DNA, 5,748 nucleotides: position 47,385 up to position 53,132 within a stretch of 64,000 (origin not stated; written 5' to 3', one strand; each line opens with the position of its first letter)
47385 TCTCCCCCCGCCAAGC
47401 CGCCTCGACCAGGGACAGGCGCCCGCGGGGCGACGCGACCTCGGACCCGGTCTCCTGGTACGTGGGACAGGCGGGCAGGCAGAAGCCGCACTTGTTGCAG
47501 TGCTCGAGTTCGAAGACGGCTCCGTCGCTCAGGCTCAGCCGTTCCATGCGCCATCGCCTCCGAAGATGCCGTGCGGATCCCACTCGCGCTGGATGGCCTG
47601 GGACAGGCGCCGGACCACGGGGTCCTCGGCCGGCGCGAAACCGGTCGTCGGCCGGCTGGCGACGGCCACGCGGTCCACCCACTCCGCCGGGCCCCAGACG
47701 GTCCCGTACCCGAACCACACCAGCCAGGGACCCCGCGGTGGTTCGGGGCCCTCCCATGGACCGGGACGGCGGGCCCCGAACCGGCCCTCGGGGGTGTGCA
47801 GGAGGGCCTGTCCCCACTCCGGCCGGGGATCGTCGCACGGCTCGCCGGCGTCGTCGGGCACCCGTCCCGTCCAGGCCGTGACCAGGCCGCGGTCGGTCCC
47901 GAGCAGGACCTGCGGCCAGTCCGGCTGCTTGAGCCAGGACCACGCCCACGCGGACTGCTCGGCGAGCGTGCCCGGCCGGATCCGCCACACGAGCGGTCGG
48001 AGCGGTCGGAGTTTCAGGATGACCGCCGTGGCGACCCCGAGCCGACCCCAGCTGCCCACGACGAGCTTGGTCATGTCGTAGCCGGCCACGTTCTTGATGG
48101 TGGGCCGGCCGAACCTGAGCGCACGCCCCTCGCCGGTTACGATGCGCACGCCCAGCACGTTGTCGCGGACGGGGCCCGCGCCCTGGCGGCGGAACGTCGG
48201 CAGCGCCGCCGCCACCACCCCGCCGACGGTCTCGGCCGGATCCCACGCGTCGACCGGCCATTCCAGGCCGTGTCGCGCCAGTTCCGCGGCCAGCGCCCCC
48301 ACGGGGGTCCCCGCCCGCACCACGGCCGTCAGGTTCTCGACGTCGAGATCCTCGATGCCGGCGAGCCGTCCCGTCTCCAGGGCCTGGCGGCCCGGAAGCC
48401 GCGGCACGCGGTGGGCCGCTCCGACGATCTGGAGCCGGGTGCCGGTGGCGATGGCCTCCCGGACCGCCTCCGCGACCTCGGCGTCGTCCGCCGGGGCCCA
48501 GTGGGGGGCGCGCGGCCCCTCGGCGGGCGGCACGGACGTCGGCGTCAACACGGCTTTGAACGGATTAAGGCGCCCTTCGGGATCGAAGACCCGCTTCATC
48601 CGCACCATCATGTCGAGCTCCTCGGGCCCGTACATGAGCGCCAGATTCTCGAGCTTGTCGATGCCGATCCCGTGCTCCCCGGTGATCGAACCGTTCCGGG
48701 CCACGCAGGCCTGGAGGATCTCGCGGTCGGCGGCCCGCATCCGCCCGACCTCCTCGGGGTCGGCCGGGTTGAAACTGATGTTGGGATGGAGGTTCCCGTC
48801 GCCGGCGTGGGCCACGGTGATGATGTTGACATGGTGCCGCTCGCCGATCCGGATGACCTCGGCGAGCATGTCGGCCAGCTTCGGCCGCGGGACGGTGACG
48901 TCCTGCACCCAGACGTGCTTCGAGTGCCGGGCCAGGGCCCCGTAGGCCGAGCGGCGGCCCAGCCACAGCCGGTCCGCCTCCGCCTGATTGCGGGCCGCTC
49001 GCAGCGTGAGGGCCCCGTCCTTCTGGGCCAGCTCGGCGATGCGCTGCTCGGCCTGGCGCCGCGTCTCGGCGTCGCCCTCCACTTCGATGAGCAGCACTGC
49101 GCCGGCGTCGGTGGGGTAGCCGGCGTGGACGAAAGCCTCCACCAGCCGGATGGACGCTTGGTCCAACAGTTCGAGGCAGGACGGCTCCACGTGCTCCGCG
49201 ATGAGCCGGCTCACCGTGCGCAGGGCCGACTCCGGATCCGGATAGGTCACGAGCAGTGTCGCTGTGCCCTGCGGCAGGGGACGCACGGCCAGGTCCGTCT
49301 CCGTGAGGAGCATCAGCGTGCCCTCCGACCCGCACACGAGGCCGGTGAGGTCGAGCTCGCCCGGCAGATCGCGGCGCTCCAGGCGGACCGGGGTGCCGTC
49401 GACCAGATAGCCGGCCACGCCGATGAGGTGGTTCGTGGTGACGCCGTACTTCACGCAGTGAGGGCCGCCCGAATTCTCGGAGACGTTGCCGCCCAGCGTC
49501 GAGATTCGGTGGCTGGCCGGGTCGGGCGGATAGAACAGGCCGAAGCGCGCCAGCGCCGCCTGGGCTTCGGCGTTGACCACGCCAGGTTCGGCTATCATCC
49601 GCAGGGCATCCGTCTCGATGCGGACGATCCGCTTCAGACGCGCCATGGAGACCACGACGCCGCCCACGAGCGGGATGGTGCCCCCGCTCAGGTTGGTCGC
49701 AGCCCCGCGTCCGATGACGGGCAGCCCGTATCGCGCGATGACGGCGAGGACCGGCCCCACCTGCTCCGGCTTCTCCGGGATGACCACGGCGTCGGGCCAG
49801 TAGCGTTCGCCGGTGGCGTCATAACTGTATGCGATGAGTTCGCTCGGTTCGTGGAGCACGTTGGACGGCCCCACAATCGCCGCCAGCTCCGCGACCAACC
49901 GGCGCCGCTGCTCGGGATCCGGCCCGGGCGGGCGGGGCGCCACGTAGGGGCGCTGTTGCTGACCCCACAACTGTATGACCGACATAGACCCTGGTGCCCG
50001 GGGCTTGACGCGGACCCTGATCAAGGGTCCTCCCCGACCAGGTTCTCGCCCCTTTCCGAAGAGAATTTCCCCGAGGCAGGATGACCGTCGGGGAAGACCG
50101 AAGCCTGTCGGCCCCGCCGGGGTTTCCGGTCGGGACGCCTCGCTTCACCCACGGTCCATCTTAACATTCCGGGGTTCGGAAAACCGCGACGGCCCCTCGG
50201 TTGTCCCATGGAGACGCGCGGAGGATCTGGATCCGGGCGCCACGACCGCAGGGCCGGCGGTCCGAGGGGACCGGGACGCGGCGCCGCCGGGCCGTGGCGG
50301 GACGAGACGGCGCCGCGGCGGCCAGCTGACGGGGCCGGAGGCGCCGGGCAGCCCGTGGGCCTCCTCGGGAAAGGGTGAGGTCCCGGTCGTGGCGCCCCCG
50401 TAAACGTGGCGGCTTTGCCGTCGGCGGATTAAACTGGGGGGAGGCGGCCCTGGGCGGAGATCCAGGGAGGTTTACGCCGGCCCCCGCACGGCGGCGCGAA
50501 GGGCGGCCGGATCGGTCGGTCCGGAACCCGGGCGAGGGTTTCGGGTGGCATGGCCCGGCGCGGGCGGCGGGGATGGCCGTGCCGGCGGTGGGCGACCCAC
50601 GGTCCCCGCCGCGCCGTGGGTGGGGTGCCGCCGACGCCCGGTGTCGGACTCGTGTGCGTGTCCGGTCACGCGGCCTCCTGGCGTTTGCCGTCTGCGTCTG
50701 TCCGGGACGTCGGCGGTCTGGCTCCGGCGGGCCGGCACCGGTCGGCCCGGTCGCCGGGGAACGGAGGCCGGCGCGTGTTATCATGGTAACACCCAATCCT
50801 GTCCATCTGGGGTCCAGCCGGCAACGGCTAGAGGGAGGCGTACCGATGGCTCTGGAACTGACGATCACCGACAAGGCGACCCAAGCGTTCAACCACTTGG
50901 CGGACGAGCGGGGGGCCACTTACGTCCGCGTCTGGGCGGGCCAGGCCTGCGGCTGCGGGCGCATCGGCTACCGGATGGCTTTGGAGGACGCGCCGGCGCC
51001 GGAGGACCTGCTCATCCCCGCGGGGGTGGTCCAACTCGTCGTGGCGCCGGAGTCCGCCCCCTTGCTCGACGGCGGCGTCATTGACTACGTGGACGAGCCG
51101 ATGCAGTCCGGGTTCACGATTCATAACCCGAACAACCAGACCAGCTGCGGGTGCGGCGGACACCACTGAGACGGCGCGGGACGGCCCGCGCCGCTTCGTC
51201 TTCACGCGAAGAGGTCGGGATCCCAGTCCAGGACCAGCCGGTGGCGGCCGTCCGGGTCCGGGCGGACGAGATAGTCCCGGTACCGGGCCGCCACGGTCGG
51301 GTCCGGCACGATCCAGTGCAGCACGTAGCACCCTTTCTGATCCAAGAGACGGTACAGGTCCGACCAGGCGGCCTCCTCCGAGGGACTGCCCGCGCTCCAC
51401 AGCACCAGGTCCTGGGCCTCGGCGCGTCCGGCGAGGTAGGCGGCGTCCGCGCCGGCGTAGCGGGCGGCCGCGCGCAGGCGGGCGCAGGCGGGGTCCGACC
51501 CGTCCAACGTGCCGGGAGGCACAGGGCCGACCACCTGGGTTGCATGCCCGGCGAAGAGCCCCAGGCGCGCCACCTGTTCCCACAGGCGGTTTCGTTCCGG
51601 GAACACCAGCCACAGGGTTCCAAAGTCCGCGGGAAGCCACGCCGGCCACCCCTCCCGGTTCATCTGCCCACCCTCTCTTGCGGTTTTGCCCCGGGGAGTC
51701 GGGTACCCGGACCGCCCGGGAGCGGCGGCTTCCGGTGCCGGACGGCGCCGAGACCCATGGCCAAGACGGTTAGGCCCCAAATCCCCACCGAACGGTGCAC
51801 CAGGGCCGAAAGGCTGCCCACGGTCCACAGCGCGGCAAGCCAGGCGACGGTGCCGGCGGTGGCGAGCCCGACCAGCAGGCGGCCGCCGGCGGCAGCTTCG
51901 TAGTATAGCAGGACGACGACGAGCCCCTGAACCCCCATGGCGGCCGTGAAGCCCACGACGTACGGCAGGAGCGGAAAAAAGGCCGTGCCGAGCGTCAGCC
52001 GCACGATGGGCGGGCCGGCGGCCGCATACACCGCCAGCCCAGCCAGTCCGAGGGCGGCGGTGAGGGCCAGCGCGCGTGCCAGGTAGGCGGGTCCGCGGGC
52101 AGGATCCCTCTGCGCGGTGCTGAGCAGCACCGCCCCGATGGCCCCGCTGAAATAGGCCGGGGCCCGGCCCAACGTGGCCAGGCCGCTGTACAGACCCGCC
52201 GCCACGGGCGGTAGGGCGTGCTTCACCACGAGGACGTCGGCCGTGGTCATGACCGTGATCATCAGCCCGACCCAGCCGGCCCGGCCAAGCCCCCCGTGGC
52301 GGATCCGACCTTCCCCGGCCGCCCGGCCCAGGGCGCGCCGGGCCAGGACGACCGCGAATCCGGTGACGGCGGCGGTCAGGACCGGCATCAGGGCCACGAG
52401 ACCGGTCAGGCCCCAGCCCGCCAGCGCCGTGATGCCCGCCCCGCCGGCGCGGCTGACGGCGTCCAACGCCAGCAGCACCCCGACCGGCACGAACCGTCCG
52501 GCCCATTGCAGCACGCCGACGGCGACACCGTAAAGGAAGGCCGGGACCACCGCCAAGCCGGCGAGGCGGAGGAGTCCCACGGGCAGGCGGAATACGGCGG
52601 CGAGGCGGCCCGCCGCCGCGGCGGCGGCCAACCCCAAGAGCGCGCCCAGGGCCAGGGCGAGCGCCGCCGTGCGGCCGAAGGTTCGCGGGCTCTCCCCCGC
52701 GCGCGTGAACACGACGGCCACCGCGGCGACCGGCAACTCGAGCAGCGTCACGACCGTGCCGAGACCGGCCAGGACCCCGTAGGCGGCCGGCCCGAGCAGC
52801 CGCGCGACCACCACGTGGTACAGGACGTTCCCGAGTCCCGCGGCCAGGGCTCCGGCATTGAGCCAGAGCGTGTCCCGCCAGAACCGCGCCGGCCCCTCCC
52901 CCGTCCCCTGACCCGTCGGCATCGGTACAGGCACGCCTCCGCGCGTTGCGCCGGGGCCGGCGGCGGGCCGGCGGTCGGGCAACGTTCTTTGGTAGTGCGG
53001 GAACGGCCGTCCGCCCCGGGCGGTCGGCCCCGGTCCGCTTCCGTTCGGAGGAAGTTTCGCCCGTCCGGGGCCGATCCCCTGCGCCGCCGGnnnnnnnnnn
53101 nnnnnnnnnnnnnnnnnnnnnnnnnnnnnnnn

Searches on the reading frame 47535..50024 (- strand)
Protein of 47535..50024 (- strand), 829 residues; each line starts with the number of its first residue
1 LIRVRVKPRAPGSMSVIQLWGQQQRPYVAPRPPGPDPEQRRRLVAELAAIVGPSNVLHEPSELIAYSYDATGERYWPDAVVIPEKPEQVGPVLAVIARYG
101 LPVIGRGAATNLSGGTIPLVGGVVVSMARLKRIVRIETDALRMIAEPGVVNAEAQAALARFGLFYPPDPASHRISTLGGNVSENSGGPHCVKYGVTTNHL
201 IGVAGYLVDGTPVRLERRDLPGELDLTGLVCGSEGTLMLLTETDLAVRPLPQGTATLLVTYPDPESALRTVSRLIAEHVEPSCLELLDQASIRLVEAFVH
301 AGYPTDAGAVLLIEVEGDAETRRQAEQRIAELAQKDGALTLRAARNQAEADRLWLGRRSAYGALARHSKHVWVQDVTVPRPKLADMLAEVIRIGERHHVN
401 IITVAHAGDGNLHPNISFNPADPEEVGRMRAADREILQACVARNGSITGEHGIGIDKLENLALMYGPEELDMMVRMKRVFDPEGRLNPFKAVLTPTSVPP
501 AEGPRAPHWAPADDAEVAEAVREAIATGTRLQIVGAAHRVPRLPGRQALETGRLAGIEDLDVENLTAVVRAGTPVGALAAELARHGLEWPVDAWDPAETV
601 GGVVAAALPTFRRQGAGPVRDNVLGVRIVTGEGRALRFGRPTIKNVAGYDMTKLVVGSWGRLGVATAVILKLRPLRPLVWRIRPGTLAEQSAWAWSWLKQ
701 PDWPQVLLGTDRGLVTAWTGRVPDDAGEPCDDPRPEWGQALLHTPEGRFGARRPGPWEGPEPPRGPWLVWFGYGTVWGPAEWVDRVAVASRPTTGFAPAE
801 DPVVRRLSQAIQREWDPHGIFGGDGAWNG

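Call 67: search_protein_families(library=pfam, proteins=[window:47535-50024:-], max_evalue=0.00001)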
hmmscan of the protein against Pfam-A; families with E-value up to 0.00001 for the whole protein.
window:47535-50024:- (829 aa): 2 families
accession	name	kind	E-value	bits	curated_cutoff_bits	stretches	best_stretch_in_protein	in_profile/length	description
PF02913.24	FAD-oxidase_C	-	1.4e-64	218.6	21.2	1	251-490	2-247/248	FAD linked oxidases, C-terminal domain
PF01565.28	FAD_binding_4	-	5.3e-53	178.9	26.4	2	77-215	1-138/139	FAD binding domain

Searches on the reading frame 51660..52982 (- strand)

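Call 68: search_protein_families(library=pfam, proteins=[window:51660-52982:-], max_evalue=0.00001)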
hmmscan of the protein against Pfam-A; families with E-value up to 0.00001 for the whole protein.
window:51660-52982:- (440 aa): 1 family
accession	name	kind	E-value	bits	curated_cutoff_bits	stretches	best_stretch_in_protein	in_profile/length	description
PF13440.11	Polysacc_synt_3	-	6.1e-07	29.4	23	1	58-336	1-289/293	Polysaccharide biosynthesis protein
